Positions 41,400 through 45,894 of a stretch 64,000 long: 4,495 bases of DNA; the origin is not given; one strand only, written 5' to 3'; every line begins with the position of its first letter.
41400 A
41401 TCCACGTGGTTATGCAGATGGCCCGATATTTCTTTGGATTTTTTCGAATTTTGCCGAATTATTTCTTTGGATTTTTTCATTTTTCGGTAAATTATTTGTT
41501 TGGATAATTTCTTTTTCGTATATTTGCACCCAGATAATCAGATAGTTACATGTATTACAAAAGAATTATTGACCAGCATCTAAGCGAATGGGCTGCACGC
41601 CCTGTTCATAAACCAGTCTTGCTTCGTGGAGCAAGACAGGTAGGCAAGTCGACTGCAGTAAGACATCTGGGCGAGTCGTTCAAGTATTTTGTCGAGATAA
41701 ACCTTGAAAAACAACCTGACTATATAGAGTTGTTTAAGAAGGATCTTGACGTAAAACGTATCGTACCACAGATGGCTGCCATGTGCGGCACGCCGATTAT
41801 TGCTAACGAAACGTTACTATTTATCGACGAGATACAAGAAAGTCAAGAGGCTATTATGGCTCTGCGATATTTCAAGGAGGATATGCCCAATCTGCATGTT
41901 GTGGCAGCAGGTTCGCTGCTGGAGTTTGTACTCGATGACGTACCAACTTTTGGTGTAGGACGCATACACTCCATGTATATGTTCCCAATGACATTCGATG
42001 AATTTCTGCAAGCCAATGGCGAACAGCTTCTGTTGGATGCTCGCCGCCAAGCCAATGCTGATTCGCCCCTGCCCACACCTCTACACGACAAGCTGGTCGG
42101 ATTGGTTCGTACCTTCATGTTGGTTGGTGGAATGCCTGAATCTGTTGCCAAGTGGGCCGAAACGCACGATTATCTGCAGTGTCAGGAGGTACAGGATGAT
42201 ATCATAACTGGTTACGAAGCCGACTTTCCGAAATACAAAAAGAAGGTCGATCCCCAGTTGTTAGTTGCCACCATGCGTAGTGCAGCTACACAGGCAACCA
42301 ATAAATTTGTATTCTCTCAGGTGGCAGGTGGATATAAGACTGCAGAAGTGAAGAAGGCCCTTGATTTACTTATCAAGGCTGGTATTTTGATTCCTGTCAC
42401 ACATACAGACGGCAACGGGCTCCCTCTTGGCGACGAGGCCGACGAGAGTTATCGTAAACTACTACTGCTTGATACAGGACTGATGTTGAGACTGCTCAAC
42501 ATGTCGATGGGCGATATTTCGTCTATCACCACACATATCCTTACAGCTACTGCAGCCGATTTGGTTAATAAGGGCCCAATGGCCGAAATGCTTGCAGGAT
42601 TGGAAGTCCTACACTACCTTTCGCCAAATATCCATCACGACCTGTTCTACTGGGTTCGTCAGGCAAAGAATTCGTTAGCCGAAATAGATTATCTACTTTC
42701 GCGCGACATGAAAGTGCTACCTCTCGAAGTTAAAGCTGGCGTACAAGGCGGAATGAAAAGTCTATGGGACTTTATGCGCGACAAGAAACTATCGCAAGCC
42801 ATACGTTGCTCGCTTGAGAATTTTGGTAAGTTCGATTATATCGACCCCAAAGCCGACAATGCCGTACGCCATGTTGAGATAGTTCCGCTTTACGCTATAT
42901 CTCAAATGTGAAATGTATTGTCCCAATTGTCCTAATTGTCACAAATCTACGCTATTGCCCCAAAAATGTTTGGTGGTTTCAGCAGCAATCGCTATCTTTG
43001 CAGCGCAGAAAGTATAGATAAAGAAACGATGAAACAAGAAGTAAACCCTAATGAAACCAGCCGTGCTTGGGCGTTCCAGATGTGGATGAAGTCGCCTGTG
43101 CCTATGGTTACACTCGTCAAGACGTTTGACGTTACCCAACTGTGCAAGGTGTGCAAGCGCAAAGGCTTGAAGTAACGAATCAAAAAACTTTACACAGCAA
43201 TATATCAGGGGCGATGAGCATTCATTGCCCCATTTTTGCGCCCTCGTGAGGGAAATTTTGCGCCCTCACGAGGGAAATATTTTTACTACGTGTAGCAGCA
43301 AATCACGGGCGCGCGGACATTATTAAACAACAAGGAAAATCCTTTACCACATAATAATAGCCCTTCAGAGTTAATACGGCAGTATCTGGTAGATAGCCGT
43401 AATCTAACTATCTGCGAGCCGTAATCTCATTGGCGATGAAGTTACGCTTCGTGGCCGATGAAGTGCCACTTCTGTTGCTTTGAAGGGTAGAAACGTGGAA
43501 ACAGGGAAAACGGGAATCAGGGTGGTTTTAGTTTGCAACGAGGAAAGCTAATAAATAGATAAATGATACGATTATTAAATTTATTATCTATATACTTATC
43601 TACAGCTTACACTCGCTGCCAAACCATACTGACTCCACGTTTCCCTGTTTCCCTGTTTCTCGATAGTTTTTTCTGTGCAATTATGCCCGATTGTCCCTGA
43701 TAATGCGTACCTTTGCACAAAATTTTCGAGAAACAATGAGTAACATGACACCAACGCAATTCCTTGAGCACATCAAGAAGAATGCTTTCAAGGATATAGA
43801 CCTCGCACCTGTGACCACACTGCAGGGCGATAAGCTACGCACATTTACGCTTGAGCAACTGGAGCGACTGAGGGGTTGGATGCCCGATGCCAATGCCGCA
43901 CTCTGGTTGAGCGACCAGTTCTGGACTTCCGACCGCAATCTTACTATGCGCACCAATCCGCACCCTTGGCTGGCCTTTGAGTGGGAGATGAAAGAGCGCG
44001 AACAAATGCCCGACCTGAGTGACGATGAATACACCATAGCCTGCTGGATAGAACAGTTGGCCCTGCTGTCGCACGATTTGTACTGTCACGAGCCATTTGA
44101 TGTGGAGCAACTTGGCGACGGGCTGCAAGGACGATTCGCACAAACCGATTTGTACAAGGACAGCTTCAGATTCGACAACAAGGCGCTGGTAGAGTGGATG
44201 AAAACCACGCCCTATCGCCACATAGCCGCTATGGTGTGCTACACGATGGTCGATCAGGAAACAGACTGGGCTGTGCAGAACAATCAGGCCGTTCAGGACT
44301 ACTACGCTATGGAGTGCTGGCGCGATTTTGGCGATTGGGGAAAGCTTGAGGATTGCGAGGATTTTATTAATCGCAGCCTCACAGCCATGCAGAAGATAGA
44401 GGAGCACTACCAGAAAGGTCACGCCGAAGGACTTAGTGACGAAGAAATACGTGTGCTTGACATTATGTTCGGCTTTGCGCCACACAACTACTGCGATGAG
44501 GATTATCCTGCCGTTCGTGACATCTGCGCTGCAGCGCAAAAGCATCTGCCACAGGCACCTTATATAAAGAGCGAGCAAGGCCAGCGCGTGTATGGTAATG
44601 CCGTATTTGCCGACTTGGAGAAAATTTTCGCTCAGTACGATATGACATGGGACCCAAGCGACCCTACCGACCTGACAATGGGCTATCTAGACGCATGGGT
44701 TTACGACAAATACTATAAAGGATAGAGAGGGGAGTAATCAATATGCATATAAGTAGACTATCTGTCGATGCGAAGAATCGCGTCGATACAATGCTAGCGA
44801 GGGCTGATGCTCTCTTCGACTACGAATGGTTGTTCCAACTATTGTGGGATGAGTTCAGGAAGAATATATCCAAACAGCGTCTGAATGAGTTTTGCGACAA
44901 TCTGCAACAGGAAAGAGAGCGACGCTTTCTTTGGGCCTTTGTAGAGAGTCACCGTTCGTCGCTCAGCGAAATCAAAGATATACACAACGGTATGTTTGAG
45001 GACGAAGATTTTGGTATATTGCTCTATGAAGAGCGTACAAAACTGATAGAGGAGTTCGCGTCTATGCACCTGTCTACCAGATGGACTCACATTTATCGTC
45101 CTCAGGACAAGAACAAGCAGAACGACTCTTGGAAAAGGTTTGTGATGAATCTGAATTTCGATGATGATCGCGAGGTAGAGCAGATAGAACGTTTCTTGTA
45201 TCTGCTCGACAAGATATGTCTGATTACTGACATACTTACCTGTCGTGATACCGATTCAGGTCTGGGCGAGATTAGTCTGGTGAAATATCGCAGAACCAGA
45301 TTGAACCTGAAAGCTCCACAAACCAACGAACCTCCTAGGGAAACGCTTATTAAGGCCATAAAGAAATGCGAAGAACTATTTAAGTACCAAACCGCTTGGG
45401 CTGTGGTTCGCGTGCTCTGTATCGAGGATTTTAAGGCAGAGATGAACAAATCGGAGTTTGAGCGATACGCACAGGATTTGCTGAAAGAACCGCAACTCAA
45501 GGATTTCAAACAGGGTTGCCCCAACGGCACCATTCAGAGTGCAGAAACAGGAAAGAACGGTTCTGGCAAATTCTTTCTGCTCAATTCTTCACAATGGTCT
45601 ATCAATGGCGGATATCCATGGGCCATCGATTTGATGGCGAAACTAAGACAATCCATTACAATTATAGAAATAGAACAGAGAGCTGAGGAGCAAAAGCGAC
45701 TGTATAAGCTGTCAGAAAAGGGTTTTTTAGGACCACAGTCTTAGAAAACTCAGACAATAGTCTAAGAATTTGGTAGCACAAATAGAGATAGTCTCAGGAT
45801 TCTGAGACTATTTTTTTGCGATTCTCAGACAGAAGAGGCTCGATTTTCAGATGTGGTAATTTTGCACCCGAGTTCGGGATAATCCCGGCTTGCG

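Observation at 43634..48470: Integrase-free primase-helicase cassette that appears flipped between its own iteron arms: a possible new invertible or excisable mini-replicon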

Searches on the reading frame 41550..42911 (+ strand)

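Call 7: search_protein_families(library=pfam, proteins=[window:41550-42911:+], max_evalue=0.01)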
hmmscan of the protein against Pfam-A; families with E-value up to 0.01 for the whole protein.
window:41550-42911:+ (453 aa): 2 families
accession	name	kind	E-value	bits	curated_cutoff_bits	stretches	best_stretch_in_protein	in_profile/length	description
PF13173.12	AAA_14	-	6.8e-24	84.8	27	1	20-153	2-129/129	AAA domain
PF13635.12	DUF4143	-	9.2e-19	68.2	28.1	1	223-397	1-160/160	Domain of unknown function (DUF4143)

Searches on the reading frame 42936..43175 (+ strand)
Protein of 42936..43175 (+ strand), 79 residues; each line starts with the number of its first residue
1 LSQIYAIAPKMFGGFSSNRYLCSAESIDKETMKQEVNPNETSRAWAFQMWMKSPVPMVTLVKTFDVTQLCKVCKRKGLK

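Call 7: search_protein_families(library=pfam, proteins=[window:42936-43175:+], max_evalue=0.01)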
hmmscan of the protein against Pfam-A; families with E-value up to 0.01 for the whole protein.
window:42936-43175:+ (79 aa): 0 families

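Call 14: search_protein_families(library=ncbifam, proteins=[window:42936-43175:+], max_evalue=0.01)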
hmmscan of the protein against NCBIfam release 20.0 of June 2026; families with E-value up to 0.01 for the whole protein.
window:42936-43175:+ (79 aa): 1 family
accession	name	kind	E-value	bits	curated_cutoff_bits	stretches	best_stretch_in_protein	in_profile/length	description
NF040637.1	CatA_like_2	equivalog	2e-16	60.3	250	1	34-79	1-46/203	CatA-like O-acetyltransferase, family 2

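Call 15: search_protein_families(library=phrogs, proteins=[window:42936-43175:+], max_evalue=0.01)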
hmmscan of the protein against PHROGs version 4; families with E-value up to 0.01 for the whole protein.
window:42936-43175:+ (79 aa): 0 families

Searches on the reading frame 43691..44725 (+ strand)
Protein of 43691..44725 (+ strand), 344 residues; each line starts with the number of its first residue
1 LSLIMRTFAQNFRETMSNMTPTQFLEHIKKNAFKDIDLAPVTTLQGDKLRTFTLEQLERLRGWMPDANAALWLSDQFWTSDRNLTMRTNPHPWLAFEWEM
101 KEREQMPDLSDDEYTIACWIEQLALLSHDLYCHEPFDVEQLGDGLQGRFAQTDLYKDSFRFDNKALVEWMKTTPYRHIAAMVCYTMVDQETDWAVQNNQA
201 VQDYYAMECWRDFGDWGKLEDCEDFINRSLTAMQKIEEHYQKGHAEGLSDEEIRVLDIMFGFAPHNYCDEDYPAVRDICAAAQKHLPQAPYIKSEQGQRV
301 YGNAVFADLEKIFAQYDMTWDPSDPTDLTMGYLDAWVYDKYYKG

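Call 7: search_protein_families(library=pfam, proteins=[window:43691-44725:+], max_evalue=0.01)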
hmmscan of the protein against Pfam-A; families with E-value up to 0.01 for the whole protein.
window:43691-44725:+ (344 aa): 0 families

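Call 14: search_protein_families(library=ncbifam, proteins=[window:43691-44725:+], max_evalue=0.01)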
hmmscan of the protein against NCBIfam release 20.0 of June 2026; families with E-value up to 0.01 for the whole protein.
window:43691-44725:+ (344 aa): 0 families

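Call 15: search_protein_families(library=phrogs, proteins=[window:43691-44725:+], max_evalue=0.01)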
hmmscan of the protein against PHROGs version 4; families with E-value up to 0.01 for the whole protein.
window:43691-44725:+ (344 aa): 0 families

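Call 74: find_homologous_proteins(query=window:43736-44725:+, max_evalue=0.001)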
Query window:43736-44725:+ (329 aa): 58 proteins with E <= 0.001 among 498 candidates.
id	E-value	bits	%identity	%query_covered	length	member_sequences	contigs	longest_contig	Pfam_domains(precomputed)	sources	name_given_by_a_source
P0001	1.2e-223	760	96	100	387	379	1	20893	-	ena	-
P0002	4.6e-207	705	89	100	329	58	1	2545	-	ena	-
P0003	7.0e-204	695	88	100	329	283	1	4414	-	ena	-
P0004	1.3e-201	687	88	99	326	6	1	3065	-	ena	-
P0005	6.0e-177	606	78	100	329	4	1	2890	-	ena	-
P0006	1.2e-155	536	69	99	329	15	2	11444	-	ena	-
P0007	3.9e-151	521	67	100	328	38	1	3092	-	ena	-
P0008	1.7e-144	499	66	100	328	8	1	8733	-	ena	-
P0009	2.6e-144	499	65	100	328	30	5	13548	-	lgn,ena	-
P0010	4.5e-139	481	63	98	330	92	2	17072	-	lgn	-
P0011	2.3e-136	473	63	100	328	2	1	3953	-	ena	-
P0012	1.2e-134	467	62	99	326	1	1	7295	-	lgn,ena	-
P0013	3.3e-125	436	60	97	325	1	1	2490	-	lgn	-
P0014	2.3e-123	430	60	98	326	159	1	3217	-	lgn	-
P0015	1.5e-122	427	59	98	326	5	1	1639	-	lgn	-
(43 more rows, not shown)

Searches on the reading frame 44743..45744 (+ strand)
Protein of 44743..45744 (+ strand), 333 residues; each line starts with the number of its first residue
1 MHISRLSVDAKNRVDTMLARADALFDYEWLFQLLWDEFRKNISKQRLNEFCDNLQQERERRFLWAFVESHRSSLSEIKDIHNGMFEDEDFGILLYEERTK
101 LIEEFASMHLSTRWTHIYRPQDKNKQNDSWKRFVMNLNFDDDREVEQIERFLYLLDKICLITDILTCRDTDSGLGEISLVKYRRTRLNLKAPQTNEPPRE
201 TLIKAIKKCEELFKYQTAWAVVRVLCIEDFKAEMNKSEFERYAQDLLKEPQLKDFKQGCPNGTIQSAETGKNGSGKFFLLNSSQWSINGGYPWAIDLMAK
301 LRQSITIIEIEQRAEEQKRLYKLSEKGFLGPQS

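Call 7: search_protein_families(library=pfam, proteins=[window:44743-45744:+], max_evalue=0.01)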
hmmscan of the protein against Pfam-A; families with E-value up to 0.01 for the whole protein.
window:44743-45744:+ (333 aa): 1 family
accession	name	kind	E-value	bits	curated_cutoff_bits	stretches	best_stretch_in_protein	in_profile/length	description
PF08989.15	DUF1896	-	0.0014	19.2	25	0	12-62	57-107/142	Domain of unknown function (DUF1896)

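Call 14: search_protein_families(library=ncbifam, proteins=[window:44743-45744:+], max_evalue=0.01)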
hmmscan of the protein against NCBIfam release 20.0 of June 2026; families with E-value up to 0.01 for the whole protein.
window:44743-45744:+ (333 aa): 0 families

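Call 15: search_protein_families(library=phrogs, proteins=[window:44743-45744:+], max_evalue=0.01)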
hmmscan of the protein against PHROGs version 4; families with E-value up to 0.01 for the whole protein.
window:44743-45744:+ (333 aa): 0 families

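Call 97: search_protein_families(library=pfam, proteins=[window:44743-45744:+], max_evalue=5)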
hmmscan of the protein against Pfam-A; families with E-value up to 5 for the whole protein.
window:44743-45744:+ (333 aa): 1 family
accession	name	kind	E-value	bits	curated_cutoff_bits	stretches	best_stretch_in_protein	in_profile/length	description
PF08989.15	DUF1896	-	0.0014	19.2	25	1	12-62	57-107/142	Domain of unknown function (DUF1896)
